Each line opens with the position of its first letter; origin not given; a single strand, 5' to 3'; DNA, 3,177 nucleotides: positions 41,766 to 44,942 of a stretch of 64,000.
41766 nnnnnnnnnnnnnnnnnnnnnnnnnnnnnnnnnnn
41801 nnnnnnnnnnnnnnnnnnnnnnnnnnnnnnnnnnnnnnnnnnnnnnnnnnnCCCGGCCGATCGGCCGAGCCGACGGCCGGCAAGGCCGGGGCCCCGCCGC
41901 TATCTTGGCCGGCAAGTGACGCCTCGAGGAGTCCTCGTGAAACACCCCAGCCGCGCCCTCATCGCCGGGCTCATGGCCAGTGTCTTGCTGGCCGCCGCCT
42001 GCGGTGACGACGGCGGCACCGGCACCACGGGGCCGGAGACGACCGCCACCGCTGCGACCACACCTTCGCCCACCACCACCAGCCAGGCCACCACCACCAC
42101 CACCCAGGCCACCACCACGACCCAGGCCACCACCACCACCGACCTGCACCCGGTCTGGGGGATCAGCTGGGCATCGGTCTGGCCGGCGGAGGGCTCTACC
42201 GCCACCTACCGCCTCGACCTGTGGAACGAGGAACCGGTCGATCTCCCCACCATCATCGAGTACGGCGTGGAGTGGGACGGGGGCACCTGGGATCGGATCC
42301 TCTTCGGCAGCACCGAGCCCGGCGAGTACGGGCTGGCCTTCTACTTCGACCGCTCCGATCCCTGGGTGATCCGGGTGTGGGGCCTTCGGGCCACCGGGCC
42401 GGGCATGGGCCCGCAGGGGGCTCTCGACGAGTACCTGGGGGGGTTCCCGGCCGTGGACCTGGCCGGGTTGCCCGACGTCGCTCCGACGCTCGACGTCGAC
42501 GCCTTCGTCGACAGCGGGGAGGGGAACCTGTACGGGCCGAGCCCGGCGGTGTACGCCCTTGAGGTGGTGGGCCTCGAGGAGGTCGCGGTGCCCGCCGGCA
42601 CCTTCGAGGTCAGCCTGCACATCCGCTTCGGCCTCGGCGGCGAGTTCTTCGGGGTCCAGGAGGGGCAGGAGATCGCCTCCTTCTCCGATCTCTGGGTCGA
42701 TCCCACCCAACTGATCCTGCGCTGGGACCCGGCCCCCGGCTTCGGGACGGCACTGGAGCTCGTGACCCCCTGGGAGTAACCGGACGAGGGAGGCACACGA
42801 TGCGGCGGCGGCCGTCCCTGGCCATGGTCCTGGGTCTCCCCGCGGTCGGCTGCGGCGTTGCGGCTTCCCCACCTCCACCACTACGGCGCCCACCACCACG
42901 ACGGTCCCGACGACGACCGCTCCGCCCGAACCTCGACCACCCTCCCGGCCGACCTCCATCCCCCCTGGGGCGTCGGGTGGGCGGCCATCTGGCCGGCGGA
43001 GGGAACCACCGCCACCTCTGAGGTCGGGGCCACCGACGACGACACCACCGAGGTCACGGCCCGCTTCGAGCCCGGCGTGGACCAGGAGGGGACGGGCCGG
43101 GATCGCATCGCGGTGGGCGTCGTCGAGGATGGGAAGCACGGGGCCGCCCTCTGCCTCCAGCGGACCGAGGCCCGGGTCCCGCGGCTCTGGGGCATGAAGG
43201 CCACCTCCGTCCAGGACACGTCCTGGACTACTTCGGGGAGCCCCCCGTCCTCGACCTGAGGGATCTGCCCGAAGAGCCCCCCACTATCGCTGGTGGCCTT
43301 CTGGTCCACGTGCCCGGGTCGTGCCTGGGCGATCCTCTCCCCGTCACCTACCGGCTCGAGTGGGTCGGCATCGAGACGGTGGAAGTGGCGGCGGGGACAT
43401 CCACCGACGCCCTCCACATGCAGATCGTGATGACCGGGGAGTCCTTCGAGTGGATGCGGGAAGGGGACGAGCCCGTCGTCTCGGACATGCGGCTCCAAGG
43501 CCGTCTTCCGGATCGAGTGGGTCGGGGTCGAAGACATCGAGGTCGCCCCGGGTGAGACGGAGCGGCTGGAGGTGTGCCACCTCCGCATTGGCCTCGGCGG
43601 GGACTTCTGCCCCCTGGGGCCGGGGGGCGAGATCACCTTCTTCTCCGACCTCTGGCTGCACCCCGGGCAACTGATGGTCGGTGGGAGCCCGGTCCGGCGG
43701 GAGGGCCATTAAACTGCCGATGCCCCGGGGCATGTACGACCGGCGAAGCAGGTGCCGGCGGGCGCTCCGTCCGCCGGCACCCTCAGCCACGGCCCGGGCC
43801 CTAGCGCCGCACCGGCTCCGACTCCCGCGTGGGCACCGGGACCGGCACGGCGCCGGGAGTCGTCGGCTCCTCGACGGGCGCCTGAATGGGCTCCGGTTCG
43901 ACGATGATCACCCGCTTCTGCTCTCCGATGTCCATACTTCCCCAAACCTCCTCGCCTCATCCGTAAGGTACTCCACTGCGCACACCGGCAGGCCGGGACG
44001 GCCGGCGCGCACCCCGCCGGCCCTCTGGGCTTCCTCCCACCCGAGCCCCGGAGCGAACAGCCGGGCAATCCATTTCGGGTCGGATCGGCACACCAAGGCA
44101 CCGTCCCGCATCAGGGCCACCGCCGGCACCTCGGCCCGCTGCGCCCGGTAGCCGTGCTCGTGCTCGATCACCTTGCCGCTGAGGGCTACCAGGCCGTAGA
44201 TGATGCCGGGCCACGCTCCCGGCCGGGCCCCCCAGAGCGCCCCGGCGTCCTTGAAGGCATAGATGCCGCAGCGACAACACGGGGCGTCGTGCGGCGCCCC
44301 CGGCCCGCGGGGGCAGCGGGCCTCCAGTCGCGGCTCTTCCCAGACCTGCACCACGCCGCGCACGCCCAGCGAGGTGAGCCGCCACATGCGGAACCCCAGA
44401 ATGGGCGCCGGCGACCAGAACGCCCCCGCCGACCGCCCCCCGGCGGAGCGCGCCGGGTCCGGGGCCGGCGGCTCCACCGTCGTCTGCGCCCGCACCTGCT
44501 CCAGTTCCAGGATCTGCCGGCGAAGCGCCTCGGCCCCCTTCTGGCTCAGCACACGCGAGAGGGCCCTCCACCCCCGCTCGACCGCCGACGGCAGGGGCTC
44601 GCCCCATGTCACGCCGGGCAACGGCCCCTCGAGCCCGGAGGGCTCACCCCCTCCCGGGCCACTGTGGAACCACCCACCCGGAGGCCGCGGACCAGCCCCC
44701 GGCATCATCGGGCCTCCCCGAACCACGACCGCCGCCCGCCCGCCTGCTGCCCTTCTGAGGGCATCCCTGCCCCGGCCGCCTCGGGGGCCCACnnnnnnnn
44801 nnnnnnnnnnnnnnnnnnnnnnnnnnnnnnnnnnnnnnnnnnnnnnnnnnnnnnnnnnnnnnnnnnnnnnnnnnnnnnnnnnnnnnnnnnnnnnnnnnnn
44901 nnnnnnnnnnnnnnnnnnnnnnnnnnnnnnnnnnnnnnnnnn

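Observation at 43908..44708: Gene C carries an unrecognised Cys/His-rich domain with conserved blocks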

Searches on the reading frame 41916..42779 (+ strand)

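Call 3: search_protein_families(library=pfam, proteins=[window:41916-42779:+], max_evalue=1)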
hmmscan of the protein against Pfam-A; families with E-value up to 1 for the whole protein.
window:41916-42779:+ (287 aa): 3 families
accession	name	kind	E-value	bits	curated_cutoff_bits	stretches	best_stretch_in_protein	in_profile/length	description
PF21827.1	New_glue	-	0.0081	16.3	31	1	17-75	9-61/94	New glue protein family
PF01456.22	Mucin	-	0.055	13.9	34.7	1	27-75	38-86/143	Mucin-like glycoprotein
PF21911.1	PG_1098_N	-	0.27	11.2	23.6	1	112-134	8-30/45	N-terminal domain in putative methyltransferase PG_1098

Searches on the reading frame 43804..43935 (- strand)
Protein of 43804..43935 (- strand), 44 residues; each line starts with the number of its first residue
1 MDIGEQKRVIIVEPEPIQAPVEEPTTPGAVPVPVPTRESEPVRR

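Call 74: search_protein_families(library=pfam, proteins=[window:43804-43935:-], max_evalue=10)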
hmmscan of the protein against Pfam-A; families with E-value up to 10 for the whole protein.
seq(44 aa): 0 families

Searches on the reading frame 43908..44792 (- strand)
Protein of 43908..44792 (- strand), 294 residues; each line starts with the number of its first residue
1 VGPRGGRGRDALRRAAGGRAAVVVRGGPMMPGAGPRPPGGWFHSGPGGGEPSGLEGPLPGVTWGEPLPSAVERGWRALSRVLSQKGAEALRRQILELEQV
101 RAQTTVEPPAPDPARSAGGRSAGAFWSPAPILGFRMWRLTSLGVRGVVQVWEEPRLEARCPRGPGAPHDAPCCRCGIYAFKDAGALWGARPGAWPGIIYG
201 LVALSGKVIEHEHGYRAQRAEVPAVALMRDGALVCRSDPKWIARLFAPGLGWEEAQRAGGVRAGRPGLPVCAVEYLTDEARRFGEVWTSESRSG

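Call 3: search_protein_families(library=pfam, proteins=[window:43908-44792:-], max_evalue=1)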
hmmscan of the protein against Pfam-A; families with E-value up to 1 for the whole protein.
window:43908-44792:- (294 aa): 1 family
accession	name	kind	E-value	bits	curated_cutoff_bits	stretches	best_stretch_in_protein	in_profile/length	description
PF08990.16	Docking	-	0.56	10.4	20.9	1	88-103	8-23/29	Erythronolide synthase docking domain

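Call 4: search_protein_families(library=ncbifam, proteins=[window:43908-44792:-], max_evalue=1)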
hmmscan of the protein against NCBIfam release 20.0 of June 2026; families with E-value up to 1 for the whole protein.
window:43908-44792:- (294 aa): 0 families

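Call 6: search_protein_families(library=phrogs, proteins=[window:43908-44792:-], max_evalue=1)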
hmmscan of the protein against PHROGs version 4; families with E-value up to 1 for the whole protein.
window:43908-44792:- (294 aa): 0 families

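Call 7: search_protein_families(library=padloc, proteins=[window:43908-44792:-], max_evalue=1)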
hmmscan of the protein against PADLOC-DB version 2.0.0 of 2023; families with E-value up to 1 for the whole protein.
window:43908-44792:- (294 aa): 0 families

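Call 40: search_protein_families(library=pfam, alignment_id=A3, max_evalue=10)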
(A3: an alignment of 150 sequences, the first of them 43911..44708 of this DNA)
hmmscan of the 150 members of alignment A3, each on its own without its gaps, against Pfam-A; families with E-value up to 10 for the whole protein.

A. member 1, window:43911-44708:- (266 aa): 1 family
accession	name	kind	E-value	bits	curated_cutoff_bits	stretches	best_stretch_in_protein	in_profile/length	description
PF08990.16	Docking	-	0.41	10.9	20.9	1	60-75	8-23/29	Erythronolide synthase docking domain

B. families by the number of members that match (of 150 scanned): 205 families (the first 25 are shown)
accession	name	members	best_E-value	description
PF08614.16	ATG16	12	0.0011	Autophagy protein 16 (ATG16)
PF06005.17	ZapB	8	0.0039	Cell division protein ZapB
PF23991.1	DUF7310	7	0.043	Coiled-coil region of unknown function (DUF7310)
PF02090.21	SPAM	6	0.019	Salmonella surface presentation of antigen gene type M protein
PF10473.14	CENP-F_leu_zip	5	0.0043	Leucine-rich repeats of kinetochore protein Cenp-F/LEK1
PF24481.2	CT398_CC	5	0.0079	CT398-like coiled coil hairpin domain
PF19111.5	DUF5798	4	0.0019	Family of unknown function (DUF5798)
PF04102.17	SlyX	4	0.0024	SlyX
PF17675.6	APG6_N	4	0.089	Apg6 coiled-coil region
PF06698.16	DUF1192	4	0.16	Protein of unknown function (DUF1192)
PF07544.18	Med9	3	0.0058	RNA polymerase II transcription mediator complex subunit 9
PF04312.18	DUF460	3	0.015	Protein of unknown function (DUF460)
PF16326.10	ABC_tran_CTD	3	0.018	ABC transporter C-terminal domain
PF11559.13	ADIP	3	0.034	Afadin- and alpha -actinin-Binding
PF18595.6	Nuf2_DHR10-like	3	0.041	Nuf2, DHR10-like domain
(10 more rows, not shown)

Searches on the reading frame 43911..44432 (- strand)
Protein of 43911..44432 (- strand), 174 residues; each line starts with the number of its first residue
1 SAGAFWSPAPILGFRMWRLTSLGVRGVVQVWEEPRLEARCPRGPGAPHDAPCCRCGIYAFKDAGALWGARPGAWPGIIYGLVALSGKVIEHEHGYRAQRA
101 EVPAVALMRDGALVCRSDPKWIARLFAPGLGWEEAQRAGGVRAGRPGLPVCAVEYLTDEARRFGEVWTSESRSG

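Call 8: find_homologous_proteins(query=window:43911-44432:-, max_evalue=0.001)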
Query seq(174 aa) (174 aa): 24 proteins with E <= 0.001 among 342 candidates.
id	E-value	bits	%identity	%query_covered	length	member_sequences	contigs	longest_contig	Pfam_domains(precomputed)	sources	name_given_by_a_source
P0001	4.7e-114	397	100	100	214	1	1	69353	-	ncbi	ncbi:MAG: hypothetical protein ABIJ48_00675 [Actinomycetota bacterium]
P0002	3.3e-84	299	78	97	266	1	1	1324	-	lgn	-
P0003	6.2e-79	282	74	100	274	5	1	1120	-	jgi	jgi:hypothetical protein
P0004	1.4e-75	271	74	96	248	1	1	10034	-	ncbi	-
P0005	5.0e-75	269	73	97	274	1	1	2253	-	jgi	jgi:hypothetical protein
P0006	8.9e-73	262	72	94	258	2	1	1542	-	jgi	-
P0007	2.3e-67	244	70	94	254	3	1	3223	-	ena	-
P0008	2.1e-66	241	68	96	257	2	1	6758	-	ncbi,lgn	-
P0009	5.1e-64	233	72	88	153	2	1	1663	-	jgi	jgi:hypothetical protein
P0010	7.1e-57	210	63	96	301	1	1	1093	-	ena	-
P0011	7.0e-56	207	62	94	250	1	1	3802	-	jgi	jgi:hypothetical protein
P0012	8.8e-55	203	62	100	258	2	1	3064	-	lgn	-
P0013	3.5e-54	201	59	100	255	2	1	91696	-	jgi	-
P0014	1.5e-50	190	58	97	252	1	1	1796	-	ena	-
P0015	1.6e-36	144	67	70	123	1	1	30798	-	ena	-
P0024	2.6e-8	52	57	37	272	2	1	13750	-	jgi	jgi:hypothetical protein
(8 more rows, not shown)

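Call 19: find_encoding_contigs(protein=P0013, flank=8000, max_places=3)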
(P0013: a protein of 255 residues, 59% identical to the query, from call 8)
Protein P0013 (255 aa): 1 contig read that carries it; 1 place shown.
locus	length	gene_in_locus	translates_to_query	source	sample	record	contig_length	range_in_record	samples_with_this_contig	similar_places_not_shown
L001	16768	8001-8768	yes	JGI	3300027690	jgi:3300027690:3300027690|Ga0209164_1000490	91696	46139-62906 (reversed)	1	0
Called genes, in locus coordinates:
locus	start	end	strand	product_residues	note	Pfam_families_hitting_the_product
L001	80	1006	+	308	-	PF01073:3Beta_HSD, PF01370:Epimerase, PF04321:RmlD_sub_bind, PF07993:NAD_binding_4 (faint), PF16363:GDP_Man_Dehyd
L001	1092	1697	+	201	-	PF01553:Acyltransferase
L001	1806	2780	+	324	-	-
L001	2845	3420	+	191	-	PF01613:Flavin_Reduct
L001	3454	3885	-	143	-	PF01638:HxlR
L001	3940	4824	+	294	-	PF13365:Trypsin_2, PF13180:PDZ_2 (weak), PF17820:PDZ_6 (weak)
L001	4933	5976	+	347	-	PF11271:PorA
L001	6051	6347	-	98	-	PF03992:ABM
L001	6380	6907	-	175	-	PF12844:HTH_19, PF13560:HTH_31, PF01381:HTH_3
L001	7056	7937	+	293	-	-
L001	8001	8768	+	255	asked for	-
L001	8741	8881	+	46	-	-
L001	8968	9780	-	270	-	-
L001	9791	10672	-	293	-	-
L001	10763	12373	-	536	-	PF05681:Fumerase, PF05683:Fumerase_C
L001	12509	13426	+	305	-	PF00892:EamA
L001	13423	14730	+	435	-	PF01979:Amidohydro_1, PF07969:Amidohydro_3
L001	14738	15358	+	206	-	PF13489:Methyltransf_23, PF13847:Methyltransf_31, PF08241:Methyltransf_11, PF08242:Methyltransf_12, PF13649:Methyltransf_25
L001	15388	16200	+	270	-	PF14219:DUF4328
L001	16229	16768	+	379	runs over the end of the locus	PF02771:Acyl-CoA_dh_N, PF02770:Acyl-CoA_dh_M, PF00441:Acyl-CoA_dh_1, PF08028:Acyl-CoA_dh_2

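Call 25: search_protein_families(library=pfam, proteins=[P0024], max_evalue=0.1)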
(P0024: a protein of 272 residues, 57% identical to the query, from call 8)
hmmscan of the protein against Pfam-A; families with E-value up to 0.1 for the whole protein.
P0024 (272 aa): 0 families

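Call 41: find_encoding_contigs(protein=P0004, flank=6000, max_places=2)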
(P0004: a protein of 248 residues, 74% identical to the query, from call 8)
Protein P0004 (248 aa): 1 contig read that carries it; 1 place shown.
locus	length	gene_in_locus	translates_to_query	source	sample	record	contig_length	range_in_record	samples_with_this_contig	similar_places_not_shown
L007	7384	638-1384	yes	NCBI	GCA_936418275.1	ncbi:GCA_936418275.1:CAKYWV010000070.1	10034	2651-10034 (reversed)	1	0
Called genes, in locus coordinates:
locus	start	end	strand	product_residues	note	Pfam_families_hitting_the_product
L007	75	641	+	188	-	-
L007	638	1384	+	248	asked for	-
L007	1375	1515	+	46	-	-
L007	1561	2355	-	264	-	-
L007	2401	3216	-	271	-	-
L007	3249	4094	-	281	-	-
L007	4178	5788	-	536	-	PF05681:Fumerase, PF05683:Fumerase_C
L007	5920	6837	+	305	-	PF00892:EamA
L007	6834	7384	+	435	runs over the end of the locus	PF01979:Amidohydro_1, PF07969:Amidohydro_3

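Call 42: find_encoding_contigs(protein=P0008, flank=6000, max_places=2)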
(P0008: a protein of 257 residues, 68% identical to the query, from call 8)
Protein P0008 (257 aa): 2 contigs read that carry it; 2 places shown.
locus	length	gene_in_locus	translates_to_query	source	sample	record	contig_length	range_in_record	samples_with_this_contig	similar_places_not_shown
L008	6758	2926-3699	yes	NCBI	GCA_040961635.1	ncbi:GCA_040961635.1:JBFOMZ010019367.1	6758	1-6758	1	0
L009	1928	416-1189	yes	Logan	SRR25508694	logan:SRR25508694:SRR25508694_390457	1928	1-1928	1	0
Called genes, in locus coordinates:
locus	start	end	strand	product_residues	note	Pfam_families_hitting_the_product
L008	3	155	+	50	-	?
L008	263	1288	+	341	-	PF11271:PorA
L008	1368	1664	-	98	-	PF03992:ABM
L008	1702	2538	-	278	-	PF00353:HemolysinCabind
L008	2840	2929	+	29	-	-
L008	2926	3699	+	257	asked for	-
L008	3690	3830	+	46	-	-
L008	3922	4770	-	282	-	-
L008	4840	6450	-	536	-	PF05681:Fumerase, PF05683:Fumerase_C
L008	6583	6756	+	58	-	?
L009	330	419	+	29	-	-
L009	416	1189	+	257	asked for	-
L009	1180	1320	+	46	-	-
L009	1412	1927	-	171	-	?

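Call 43: find_encoding_contigs(protein=P0015, flank=6000, max_places=2)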
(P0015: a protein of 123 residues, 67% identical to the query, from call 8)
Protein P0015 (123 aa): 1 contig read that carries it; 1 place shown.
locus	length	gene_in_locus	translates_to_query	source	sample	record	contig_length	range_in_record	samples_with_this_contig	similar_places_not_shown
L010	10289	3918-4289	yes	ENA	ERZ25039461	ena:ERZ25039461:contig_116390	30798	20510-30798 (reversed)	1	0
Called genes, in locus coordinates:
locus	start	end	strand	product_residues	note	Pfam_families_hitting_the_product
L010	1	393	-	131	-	?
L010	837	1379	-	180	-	PF12844:HTH_19 (weak), PF13560:HTH_31, PF01381:HTH_3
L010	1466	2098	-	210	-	-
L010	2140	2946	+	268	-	PF20208:ARPP-1 (weak)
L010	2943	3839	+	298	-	PF20208:ARPP-1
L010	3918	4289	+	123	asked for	-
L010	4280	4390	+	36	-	-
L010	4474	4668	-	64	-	-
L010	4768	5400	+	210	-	-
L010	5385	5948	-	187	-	PF05683:Fumerase_C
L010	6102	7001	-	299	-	PF05681:Fumerase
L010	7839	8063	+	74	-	PF00892:EamA (weak)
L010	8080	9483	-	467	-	-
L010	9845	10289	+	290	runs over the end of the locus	PF02771:Acyl-CoA_dh_N (weak), PF02770:Acyl-CoA_dh_M, PF00441:Acyl-CoA_dh_1, PF08028:Acyl-CoA_dh_2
